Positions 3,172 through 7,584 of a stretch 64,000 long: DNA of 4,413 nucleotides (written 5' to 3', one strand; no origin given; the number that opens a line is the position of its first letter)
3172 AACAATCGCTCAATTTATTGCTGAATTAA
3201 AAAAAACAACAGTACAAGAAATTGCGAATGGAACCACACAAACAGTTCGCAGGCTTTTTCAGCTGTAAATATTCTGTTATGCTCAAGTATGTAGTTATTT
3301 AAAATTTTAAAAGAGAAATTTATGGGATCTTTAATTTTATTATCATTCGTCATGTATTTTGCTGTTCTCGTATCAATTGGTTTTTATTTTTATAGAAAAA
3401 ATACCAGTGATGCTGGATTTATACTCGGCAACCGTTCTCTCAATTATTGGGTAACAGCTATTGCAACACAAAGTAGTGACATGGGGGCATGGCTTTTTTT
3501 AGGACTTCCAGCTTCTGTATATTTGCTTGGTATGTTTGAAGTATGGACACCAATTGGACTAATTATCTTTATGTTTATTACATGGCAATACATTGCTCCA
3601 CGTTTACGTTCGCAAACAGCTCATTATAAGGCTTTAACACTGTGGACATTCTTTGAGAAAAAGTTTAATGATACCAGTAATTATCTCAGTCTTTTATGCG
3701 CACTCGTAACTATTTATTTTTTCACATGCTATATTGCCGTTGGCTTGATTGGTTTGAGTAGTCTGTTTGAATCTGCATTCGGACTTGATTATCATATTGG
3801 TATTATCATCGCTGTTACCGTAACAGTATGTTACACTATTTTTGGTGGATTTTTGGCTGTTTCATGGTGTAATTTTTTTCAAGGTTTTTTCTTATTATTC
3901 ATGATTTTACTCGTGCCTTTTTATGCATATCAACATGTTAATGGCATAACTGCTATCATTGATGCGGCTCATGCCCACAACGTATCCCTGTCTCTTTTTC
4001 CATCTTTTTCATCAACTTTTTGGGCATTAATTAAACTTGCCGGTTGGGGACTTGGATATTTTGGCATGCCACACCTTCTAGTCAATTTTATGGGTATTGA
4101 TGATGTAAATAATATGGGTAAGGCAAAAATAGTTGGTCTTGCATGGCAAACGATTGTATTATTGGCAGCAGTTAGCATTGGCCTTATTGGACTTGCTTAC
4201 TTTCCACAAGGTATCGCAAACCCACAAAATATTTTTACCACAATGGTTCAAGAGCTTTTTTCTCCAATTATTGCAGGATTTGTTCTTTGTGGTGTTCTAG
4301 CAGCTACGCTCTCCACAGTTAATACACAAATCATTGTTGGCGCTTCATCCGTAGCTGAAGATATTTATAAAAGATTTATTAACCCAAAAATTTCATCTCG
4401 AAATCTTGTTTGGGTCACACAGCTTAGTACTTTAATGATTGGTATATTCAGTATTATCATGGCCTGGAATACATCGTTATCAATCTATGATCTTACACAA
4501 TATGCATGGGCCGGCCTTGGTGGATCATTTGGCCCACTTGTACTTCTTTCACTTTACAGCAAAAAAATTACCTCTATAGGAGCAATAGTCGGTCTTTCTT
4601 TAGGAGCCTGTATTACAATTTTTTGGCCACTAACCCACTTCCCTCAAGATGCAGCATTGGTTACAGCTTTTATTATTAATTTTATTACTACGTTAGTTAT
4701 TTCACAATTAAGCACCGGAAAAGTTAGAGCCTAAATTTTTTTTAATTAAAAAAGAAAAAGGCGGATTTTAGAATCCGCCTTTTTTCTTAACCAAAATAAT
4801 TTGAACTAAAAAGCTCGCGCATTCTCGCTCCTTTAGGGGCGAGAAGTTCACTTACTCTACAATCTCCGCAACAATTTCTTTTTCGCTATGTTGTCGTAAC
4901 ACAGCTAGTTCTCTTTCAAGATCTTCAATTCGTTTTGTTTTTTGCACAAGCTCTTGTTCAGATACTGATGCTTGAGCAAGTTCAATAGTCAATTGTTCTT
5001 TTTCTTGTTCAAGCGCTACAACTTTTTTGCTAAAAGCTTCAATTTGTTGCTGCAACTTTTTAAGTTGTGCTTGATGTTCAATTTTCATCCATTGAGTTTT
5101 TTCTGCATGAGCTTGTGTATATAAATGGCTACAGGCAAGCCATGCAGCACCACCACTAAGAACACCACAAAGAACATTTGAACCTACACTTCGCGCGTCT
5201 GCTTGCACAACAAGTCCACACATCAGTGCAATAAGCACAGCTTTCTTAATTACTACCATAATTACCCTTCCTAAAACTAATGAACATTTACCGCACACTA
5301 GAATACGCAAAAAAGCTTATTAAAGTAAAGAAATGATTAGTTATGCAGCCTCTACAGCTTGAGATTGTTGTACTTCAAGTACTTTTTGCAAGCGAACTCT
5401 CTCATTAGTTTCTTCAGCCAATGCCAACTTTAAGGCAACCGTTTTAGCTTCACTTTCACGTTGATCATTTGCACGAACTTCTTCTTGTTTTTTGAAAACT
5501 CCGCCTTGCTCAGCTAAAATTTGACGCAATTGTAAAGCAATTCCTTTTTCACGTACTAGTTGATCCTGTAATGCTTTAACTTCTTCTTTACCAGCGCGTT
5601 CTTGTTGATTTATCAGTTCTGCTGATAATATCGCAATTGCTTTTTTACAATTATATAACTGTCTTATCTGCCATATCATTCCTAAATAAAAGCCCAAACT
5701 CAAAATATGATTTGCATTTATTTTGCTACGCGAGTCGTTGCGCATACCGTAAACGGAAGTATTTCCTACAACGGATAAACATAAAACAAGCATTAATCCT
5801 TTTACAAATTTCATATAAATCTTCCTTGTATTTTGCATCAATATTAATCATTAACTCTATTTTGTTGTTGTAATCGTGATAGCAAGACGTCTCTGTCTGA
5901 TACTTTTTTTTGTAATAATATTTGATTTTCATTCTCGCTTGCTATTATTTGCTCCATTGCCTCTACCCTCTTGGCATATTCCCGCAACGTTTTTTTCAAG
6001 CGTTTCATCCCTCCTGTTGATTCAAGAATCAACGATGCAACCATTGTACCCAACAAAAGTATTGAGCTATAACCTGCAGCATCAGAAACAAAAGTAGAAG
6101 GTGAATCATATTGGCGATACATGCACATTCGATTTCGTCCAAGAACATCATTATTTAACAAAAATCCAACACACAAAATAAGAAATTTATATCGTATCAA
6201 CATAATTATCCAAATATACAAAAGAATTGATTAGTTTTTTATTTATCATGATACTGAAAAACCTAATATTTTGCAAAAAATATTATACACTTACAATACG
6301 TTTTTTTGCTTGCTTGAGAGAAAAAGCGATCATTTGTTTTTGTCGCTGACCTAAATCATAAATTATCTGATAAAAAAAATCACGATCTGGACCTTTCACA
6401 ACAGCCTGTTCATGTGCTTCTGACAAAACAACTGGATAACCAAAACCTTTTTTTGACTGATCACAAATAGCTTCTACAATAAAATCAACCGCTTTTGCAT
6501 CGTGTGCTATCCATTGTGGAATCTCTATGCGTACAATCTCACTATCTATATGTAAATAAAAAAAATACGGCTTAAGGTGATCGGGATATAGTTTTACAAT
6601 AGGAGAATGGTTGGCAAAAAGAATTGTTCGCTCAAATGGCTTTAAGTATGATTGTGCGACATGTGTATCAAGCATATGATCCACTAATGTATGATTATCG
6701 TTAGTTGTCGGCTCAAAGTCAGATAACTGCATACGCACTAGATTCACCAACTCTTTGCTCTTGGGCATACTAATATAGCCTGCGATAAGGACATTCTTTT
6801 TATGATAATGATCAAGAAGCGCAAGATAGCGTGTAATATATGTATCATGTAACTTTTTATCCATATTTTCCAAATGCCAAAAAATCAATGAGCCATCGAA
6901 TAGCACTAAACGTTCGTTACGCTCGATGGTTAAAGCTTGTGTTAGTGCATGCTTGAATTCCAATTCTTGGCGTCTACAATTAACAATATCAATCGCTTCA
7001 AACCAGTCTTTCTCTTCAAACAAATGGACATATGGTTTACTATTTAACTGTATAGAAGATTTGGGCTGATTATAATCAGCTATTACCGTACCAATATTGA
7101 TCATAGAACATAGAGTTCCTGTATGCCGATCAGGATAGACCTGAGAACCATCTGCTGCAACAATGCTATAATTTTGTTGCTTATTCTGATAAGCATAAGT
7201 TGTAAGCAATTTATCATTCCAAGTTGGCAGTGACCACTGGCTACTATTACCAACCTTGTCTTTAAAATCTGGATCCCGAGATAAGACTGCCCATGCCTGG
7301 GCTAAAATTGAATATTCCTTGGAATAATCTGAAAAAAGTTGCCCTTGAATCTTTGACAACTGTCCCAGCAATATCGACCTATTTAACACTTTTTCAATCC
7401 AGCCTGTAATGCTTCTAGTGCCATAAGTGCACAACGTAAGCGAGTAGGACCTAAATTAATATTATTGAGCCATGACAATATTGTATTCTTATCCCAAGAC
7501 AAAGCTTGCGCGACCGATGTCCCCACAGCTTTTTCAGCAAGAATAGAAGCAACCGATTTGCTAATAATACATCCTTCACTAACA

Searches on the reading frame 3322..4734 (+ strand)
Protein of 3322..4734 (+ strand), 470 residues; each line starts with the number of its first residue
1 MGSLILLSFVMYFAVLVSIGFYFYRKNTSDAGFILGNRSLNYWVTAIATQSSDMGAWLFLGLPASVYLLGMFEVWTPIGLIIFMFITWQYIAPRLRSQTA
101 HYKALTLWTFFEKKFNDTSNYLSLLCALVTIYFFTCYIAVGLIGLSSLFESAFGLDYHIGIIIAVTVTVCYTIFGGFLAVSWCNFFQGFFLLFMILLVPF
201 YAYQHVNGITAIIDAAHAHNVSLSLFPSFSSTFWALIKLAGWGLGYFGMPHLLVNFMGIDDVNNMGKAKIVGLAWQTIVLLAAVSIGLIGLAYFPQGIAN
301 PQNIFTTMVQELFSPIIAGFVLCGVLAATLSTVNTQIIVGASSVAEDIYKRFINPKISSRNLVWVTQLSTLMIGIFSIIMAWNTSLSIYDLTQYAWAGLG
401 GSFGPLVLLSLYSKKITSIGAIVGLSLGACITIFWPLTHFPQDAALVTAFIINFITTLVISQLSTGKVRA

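Call 12: search_protein_families(library=ncbifam, proteins=[window:3322-4734:+])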
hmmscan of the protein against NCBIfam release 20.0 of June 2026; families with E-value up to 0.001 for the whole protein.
window:3322-4734:+ (470 aa): 9 families
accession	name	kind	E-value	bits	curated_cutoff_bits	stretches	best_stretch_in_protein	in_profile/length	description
TIGR02121.1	Na_Pro_sym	equivalog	2.5e-134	448.6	515.5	1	5-465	3-470/488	sodium/proline symporter PutP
NF011948.0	PRK15419.1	equivalog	1.1e-91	308.2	955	1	5-464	7-473/502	sodium/proline symporter PutP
TIGR00813.1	sss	superfamily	1.9e-68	231.4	184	1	33-428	1-411/411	sodium/solute symporter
TIGR02119.1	panF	equivalog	8.9e-43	147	328.05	1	5-462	3-466/471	sodium/pantothenate symporter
TIGR03648.1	Na_symport_lg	subfamily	1.5e-25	89.6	320.75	2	314-440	359-485/547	VC_2705 family sodium/solute symporter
NF007790.0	PRK10484.1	equivalog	1.4e-20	73.7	401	1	3-463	3-482/527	solute:sodium symporter family transporter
NF009135.0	PRK12488.1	subfamily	1.8e-19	69.7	850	1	8-428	37-468/549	cation/acetate symporter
NF006903.2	PRK09395.1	subfamily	3.2e-18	65.4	750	1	8-432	40-475/552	cation/acetate symporter ActP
TIGR02711.1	symport_actP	equivalog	1.7e-16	60.1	1099.25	1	7-431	36-471/549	cation/acetate symporter ActP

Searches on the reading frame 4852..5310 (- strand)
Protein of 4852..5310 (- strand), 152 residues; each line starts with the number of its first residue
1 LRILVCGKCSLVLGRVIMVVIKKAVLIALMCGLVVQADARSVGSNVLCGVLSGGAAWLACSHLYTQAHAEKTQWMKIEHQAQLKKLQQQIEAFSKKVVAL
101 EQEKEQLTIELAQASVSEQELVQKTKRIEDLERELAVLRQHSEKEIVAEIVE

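Call 11: find_encoding_contigs(protein=window:4852-5310:-, flank=10000, max_places=6)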
Protein window:4852-5310:- (152 aa): 4 contigs read that carry it; 1 place shown.
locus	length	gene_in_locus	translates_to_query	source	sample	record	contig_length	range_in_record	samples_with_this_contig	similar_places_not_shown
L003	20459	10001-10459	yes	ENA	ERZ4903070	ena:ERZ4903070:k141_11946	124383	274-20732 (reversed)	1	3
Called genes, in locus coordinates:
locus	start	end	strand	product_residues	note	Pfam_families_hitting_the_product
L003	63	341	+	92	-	PF00216:Bac_DNA_binding, PF18291:HU-HIG (weak), PF18289:HU-CCDC81_euk_2 (weak)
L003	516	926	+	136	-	-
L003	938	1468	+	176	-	PF05157:MshEN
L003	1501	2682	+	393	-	PF00437:T2SSE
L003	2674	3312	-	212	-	-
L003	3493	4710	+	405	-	PF00266:Aminotran_5, PF00155:Aminotran_1_2 (weak), PF01053:Cys_Met_Meta_PP (weak)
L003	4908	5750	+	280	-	-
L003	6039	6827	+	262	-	-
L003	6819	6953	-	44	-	-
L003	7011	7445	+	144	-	PF00293:NUDIX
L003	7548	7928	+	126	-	PF01592:NifU_N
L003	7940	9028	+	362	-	PF09376:NurA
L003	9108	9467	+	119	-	-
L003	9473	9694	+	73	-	-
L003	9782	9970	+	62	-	-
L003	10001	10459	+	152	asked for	-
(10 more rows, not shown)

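Call 12: search_protein_families(library=ncbifam, proteins=[window:4852-5310:-])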
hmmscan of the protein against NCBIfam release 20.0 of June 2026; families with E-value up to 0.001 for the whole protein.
window:4852-5310:- (152 aa): 1 family
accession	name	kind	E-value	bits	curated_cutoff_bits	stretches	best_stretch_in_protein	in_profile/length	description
TIGR03495.1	phage_LysB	equivalog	4.9e-06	26.9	92.75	1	55-143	13-99/135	Rz-like lysis system protein LysB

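Call 53: search_protein_families(library=pfam, proteins=[window:4852-5310:-], max_evalue=0.01)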
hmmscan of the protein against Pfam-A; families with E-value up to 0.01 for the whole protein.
window:4852-5310:- (152 aa): 2 families
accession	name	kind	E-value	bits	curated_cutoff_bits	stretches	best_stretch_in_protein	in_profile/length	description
PF16326.10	ABC_tran_CTD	-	0.0008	20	32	1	84-137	4-59/69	ABC transporter C-terminal domain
PF12325.13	TMF_TATA_bd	-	0.008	16.7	29.1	1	78-144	16-82/115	TATA element modulatory factor 1 TATA binding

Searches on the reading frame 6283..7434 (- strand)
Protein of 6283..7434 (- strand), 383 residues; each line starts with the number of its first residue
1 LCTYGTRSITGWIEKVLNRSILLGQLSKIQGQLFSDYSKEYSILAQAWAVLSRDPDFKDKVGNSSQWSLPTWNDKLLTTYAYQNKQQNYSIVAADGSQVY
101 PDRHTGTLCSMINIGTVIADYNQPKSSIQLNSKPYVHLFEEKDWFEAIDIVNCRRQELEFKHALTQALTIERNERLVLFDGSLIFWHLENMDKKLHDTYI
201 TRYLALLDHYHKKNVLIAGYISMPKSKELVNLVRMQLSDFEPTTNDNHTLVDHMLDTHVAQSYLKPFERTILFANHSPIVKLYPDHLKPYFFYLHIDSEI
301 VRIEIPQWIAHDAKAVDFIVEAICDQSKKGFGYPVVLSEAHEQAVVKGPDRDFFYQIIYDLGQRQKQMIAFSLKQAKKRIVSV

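Call 71: search_protein_families(library=pfam, proteins=[window:6283-7434:-], max_evalue=0.001)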
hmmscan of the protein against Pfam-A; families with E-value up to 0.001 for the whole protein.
window:6283-7434:- (383 aa): 1 family
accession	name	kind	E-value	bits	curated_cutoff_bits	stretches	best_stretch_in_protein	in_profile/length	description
PF09376.16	NurA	-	2.2e-31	109.7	21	1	90-346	2-254/254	NurA domain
